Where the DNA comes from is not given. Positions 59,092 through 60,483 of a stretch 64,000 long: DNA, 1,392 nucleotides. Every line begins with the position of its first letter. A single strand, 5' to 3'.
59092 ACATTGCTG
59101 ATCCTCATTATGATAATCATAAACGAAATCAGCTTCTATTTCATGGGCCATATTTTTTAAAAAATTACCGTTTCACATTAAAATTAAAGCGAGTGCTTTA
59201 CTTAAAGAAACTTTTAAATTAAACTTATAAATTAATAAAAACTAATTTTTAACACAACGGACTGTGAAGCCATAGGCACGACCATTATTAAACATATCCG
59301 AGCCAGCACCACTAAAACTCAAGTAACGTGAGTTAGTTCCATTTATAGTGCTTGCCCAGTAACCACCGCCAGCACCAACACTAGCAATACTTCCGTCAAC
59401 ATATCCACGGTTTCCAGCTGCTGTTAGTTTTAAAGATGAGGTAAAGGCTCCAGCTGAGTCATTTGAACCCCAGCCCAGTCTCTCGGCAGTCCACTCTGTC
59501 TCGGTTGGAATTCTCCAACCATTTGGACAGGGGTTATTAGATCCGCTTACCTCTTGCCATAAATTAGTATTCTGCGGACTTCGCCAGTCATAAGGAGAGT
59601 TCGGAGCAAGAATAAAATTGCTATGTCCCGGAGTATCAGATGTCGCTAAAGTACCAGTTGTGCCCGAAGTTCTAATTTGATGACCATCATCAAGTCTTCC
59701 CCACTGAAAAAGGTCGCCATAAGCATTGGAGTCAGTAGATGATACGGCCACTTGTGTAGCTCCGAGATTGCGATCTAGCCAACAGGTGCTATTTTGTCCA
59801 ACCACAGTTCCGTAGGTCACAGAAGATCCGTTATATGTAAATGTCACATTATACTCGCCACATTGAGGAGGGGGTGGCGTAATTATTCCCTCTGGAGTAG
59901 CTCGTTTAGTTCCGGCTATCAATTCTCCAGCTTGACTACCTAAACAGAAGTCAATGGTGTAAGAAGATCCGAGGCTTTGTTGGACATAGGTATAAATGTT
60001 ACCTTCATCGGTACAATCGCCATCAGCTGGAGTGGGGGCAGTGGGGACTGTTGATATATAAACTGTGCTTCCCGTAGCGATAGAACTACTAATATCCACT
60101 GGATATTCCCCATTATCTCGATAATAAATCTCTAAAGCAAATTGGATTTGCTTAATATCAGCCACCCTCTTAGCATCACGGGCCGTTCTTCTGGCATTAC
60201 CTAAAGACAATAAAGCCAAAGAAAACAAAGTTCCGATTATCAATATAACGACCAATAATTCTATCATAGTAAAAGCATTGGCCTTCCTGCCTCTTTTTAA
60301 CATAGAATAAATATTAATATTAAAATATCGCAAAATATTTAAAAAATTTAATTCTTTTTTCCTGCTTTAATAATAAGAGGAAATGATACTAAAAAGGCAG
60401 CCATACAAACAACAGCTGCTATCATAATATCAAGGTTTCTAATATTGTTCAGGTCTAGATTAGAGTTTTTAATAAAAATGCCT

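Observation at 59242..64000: Locus of modular type IV pilin-like genes: one shared pilin 'head', a proline linker, and swapped cargo domains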

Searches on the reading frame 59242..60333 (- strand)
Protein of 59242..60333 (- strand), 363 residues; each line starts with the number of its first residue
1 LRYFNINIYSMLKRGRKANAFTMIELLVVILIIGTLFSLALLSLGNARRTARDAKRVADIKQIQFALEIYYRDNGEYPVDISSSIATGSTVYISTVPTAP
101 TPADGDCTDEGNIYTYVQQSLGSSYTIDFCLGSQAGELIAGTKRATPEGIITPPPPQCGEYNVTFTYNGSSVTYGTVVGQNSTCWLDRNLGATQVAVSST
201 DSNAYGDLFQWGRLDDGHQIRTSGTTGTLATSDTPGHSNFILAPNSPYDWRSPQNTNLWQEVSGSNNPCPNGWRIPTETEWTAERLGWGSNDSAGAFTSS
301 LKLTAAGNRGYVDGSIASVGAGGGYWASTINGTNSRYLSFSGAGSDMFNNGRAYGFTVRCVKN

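Call 4: search_protein_families(library=pfam, proteins=[window:59242-60333:-], max_evalue=0.1)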
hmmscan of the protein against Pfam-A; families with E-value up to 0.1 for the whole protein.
window:59242-60333:- (363 aa): 3 families
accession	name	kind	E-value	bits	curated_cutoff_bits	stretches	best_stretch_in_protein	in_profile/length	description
PF09603.15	Fib_succ_major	-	8.6e-10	39.6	33.9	1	182-362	5-187/187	Fibrobacter succinogenes major domain (Fib_succ_major)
PF07963.17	N_methyl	-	8.4e-05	22.4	21.2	1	16-40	2-26/27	Prokaryotic N-terminal methylation motif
PF08334.16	T2SSG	-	0.042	14.3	21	1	48-79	6-37/108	Type II secretion system (T2SS), protein G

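Call 5: search_protein_families(library=ncbifam, proteins=[window:59242-60333:-], max_evalue=0.1)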
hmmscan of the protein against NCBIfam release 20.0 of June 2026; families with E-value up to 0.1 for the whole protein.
window:59242-60333:- (363 aa): 7 families
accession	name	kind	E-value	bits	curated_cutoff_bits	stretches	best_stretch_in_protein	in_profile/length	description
TIGR01710.1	typeII_sec_gspG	equivalog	5.5e-10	39.4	88.85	1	20-80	2-62/134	type II secretion system major pseudopilin GspG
TIGR02145.1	Fib_succ_major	domain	5.1e-08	33.8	41.65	1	203-363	44-176/176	FISUMP domain-containing protein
TIGR01708.2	typeII_sec_gspH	equivalog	2.2e-06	27.8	80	1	21-56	4-42/169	type II secretion system minor pseudopilin GspH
NF040999.1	pilin_ComGC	equivalog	0.00013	22.1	75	1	19-78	2-61/84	competence type IV pilus major pilin ComGC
TIGR02532.1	IV_pilin_GFxxxE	domain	0.00026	20.7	16.3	1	20-41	3-24/24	prepilin-type N-terminal cleavage/methylation domain-containing protein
TIGR02596.1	TIGR02596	subfamily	0.0012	18.9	70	1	21-72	1-53/196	Verru_Chthon cassette protein D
NF041013.1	T4P_ComGE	equivalog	0.0088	16.1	49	1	17-57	2-42/83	competence type IV pilus minor pilin ComGE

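Call 52: predict_structure(alignment_id=A3)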
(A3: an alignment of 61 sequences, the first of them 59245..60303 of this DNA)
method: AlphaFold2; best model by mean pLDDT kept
length: 353 residues; sequences in the alignment: 61
mean_pLDDT: 75.1   pTM: 0.62
mean pLDDT of the five models: 75.1, 71.1, 67.1, 66.1, 62.7
residues with pLDDT >= 90: 119; 70-90: 107; 50-70: 74; < 50: 53
segments of 3 or more residues with pLDDT < 50: 197-235, 250-252
pLDDT, mean of each block of 10 residues (from residue 1): 63 90 95 93 96 98 97 96 97 89 91 94 93 94 82 75 85 83 71 56 37 45 41 49 51 60 81 83 77 57 52 53 67 74 61 84
secondary structure, 60 per line:
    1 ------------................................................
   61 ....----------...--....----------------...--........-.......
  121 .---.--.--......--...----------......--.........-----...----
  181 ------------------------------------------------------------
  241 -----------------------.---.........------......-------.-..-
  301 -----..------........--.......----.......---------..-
elements in order: H13-64 E75-77 E80-83 E105-109 E114-121 E131-136 E139-141 E152-157 E160-168 E174-176 H268-276 H283-288 E314-321 E324-330 E335-341

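Call 54: search_solved_structures(query=A3, max_evalue=0.01)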
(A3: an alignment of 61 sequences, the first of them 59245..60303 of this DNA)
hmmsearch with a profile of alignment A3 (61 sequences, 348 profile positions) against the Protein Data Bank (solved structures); distinct sequences matched with E-value up to 0.01: 21.
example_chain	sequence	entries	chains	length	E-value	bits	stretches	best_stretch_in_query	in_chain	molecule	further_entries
9egp_A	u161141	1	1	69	1.6e-13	53.7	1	5-68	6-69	Geopilin domain 1 protein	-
7tgg_A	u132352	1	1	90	4.2e-13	52.3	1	5-68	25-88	Geopilin domain 1 protein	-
2m7g_A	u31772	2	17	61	1.1e-11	47.7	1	10-68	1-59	Geopilin domain 1 protein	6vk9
5wda_A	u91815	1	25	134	1.3e-09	40.8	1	10-71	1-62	General secretion pathway protein G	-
6xxd_A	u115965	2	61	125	4.7e-08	35.7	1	10-86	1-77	PilA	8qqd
5kua_A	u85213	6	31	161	5.2e-08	35.6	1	10-116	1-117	pilin | Neisseria meningitidis PilE variant SB-GATDH | Neisseria meningitidis PilE, SB-DATDH variant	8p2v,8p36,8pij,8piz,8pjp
8tum_e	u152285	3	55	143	1.2e-07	34.4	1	10-151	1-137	Type IV major pilin protein PilA | Pilin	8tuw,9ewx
2hi2_A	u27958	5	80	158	1.9e-07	33.7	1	10-77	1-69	Fimbrial protein | PilA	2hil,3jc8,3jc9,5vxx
8p3b_A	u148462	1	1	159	3.7e-07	32.8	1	10-82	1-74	Fimbrial protein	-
1ay2_A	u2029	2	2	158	4.6e-07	32.5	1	10-73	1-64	TYPE 4 PILIN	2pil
1oqw_A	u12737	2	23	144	9.4e-07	31.4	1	10-58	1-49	Fimbrial protein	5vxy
8pfb_G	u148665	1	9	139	1e-06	31.3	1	10-75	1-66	Type IV pilin PilE1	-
8tj2_C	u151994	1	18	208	1.2e-06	31.1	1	10-69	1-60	Type IV major pilin protein PilA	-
8tob_GA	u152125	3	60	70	2.1e-05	27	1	11-61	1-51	Fimbrial protein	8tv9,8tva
9laa_A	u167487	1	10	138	8.5e-05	25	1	2-46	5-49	Type IV pilin protein PilA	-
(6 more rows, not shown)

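Call 61: fold_search(model_id=the predicted structure, library=pdb)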
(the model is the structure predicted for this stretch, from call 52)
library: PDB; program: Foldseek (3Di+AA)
matches with E <= 10: 252; with E <= 0.001: 0
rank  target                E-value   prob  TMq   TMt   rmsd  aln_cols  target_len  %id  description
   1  4d40_A                4.8e-02  1.00  0.18  0.67   6.9       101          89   15  High-Resolution Structure of a Type IV Pilin from Shewanella oneidensis (released 2015-04-29)
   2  8q4e_A                8.2e-02  0.89  0.16  0.38   3.3        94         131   20  Structure of Legionella pneumophila Lcl C-terminal domain (released 2023-12-27)
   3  6t8s_BBB              4.0e-01  0.77  0.16  0.38   6.3        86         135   22  Structure of the major Type IV pilin PilA1 from Clostridium difficile (released 2020-03-25)
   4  5zwz                  4.7e-01  0.04  0.08  0.14  11.3        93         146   13  Crystal structure of Arabidopsis thaliana AGDP1 AGD34 (released 2018-11-14)
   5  6t8s_CCC              5.0e-01  0.57  0.15  0.35   6.6        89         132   17  Structure of the major Type IV pilin PilA1 from Clostridium difficile (released 2020-03-25)
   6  6t8s_AAA              5.0e-01  0.51  0.14  0.33   6.4        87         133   17  Structure of the major Type IV pilin PilA1 from Clostridium difficile (released 2020-03-25)
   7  7qaj_B                7.1e-01  0.08  0.11  0.28  13.3       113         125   11  ZK002 with Anti-angiogenic and Anti-inflamamtory Properties (released 2023-06-14)
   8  5efv_B                7.1e-01  0.04  0.08  0.05  21.7       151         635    9  The host-recognition device of Staphylococcus aureus phage Phi11 (released 2016-05-25)
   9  6ie6_A                7.6e-01  0.03  0.08  0.12  11.2        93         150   13  Crystal structure of ADCP1 tandem Agenet domain 3-4 in complex with H3K9me2 (released 2019-01-16)
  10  3gpr_D                8.5e-01  0.07  0.11  0.27  12.5       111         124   10  Crystal structure of rhodocetin (released 2009-12-15)
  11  5efv_A                8.5e-01  0.04  0.09  0.06  22.0       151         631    9  The host-recognition device of Staphylococcus aureus phage Phi11 (released 2016-05-25)
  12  2it1_A                9.6e-01  0.23  0.10  0.10   7.5        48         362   10  Structure of PH0203 protein from Pyrococcus horikoshii (released 2007-10-30)
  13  3bx4_B                1.0e+00  0.08  0.07  0.16   6.6        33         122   18  Crystal structure of the snake venom toxin aggretin (released 2008-08-26)
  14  7qaj_F                1.2e+00  0.18  0.09  0.23   5.6        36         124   11  ZK002 with Anti-angiogenic and Anti-inflamamtory Properties (released 2023-06-14)
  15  5efv_C                1.2e+00  0.02  0.08  0.05  20.8       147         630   14  The host-recognition device of Staphylococcus aureus phage Phi11 (released 2016-05-25)
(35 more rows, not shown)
